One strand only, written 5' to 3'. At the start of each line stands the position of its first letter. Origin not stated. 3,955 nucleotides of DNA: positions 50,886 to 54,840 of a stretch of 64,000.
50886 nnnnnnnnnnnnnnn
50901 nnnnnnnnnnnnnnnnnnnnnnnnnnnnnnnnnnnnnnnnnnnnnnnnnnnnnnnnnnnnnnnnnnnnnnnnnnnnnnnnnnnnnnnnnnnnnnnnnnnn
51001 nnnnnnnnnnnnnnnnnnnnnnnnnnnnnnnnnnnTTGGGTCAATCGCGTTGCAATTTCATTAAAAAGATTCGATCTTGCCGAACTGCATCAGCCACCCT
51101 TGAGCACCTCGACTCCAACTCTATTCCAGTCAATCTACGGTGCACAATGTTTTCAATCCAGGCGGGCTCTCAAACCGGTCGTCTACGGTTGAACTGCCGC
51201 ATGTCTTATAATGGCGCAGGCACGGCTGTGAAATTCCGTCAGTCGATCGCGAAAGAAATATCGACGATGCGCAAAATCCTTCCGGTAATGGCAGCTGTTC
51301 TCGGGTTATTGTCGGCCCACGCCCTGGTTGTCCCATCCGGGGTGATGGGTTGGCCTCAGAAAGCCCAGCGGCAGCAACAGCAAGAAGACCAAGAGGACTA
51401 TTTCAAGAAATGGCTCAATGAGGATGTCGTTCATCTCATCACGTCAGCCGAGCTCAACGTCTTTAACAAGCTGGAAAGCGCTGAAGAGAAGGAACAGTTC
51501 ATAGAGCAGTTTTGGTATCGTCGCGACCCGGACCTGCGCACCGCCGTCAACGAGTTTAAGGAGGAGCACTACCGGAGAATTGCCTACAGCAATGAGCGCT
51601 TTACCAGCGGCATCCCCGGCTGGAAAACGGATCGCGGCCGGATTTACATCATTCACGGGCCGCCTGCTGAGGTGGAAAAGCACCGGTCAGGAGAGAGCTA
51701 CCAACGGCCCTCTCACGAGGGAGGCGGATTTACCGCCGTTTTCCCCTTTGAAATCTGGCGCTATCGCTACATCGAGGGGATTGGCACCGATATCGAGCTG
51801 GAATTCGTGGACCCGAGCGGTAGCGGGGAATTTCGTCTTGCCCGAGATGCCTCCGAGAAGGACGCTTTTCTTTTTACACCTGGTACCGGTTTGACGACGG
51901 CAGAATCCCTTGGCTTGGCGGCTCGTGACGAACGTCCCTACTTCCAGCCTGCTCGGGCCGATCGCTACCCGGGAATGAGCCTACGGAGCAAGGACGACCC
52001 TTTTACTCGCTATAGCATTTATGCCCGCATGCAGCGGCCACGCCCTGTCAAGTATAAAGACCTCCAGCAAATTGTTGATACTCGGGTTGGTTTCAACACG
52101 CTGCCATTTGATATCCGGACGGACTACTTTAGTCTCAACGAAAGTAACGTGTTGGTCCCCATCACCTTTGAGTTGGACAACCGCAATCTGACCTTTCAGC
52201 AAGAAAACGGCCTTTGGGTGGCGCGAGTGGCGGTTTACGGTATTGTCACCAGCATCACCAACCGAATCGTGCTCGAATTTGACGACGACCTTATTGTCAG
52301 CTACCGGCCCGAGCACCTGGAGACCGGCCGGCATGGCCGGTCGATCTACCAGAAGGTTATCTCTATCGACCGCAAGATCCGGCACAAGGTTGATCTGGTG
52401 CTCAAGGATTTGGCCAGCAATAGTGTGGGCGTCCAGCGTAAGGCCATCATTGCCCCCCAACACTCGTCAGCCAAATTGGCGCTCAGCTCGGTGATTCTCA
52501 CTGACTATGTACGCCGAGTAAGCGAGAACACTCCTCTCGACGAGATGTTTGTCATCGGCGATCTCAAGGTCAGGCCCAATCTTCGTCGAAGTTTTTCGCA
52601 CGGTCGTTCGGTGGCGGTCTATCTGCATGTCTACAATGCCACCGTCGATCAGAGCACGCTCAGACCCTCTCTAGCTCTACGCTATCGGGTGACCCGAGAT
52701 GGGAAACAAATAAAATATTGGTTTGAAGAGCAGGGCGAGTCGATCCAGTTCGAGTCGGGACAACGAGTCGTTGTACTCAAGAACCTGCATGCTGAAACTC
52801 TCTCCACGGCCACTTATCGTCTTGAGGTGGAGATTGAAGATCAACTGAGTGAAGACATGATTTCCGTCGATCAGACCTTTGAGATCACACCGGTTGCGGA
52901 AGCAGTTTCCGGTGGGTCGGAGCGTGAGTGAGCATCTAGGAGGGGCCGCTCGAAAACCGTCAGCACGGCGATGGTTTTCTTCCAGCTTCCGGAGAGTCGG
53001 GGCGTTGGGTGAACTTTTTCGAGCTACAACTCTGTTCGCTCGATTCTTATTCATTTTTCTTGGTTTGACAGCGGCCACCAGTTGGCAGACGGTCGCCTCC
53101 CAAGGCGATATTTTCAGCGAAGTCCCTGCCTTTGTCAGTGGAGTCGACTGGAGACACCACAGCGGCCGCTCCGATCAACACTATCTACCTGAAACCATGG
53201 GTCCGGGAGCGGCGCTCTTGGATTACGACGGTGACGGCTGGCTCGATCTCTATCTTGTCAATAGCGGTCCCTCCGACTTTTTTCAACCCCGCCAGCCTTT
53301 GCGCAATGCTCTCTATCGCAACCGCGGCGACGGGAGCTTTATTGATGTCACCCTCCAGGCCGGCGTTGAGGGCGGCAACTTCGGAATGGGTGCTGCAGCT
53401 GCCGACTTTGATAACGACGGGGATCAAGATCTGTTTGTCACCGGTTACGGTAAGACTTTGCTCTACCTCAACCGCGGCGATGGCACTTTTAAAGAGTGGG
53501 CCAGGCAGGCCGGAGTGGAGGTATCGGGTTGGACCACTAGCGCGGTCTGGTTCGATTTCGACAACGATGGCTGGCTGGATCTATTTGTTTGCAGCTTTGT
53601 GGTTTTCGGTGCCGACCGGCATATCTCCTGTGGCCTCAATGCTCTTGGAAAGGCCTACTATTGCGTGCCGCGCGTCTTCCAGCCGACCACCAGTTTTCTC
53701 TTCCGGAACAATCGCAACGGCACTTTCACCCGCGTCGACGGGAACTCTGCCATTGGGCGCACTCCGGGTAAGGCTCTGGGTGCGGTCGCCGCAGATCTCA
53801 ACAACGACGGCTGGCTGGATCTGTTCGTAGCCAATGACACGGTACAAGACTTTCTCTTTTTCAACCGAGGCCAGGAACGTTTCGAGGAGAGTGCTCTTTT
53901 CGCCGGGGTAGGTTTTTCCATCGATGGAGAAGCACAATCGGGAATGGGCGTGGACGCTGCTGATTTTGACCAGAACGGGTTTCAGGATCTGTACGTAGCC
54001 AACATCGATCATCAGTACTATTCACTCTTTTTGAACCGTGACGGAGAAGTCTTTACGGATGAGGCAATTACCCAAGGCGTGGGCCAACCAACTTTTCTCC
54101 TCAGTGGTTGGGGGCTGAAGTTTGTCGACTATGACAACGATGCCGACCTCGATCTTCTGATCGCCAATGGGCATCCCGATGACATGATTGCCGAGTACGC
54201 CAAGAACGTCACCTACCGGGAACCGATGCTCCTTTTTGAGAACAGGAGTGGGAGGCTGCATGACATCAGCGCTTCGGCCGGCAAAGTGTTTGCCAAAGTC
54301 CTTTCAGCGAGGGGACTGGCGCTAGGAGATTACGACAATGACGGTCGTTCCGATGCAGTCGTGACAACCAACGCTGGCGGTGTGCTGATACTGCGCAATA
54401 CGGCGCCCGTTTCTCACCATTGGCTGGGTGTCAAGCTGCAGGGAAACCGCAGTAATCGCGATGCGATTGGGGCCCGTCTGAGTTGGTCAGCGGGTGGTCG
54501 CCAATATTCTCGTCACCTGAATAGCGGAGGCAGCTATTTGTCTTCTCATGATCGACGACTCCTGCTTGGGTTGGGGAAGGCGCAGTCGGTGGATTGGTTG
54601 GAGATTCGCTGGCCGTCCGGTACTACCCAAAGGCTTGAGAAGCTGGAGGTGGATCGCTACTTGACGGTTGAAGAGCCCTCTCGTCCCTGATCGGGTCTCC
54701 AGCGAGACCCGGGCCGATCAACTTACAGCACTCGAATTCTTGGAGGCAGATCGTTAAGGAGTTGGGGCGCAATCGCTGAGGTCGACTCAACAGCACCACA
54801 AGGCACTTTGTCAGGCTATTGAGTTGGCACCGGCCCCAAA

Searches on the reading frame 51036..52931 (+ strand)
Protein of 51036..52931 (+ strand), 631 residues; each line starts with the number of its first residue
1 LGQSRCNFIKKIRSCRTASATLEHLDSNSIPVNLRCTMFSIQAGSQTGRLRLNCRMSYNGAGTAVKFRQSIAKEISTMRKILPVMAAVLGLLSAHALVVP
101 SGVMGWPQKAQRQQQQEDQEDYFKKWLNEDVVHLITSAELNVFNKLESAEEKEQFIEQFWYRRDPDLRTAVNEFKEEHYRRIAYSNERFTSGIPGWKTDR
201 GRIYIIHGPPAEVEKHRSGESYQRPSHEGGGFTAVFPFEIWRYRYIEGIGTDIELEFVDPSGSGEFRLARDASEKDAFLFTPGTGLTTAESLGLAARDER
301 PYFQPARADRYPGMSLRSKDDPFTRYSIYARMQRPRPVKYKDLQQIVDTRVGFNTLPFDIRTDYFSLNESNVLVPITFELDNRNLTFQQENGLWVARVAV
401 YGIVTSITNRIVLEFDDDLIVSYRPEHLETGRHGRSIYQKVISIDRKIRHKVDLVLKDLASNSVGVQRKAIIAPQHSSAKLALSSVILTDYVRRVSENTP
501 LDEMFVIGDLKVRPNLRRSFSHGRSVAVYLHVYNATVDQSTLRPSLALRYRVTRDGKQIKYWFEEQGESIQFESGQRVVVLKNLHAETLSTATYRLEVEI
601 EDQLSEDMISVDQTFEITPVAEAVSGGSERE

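Call 23: search_protein_families(library=pfam, proteins=[window:51036-52931:+], max_evalue=0.00001)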
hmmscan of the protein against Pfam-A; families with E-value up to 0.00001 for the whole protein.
window:51036-52931:+ (631 aa): 1 family
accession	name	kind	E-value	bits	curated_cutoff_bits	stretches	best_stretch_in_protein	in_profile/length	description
PF20094.4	GWxTD_dom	-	1.4e-17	64.4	26.9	1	127-222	33-124/172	GWxTD domain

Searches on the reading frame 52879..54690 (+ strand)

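Call 23: search_protein_families(library=pfam, proteins=[window:52879-54690:+], max_evalue=0.00001)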
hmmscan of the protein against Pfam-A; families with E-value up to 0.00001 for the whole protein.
window:52879-54690:+ (603 aa): 3 families
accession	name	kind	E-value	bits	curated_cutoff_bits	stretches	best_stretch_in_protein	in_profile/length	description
PF13517.12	FG-GAP_3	-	5.6e-50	168.2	26.9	5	176-237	1-61/61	FG-GAP-like repeat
PF07593.17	UnbV_ASPIC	-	1.1e-18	67.3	23.4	1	529-596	1-68/68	ASPIC and UnbV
PF01839.29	FG-GAP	-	8.7e-15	54.7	22.1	0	168-188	1-21/37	FG-GAP repeat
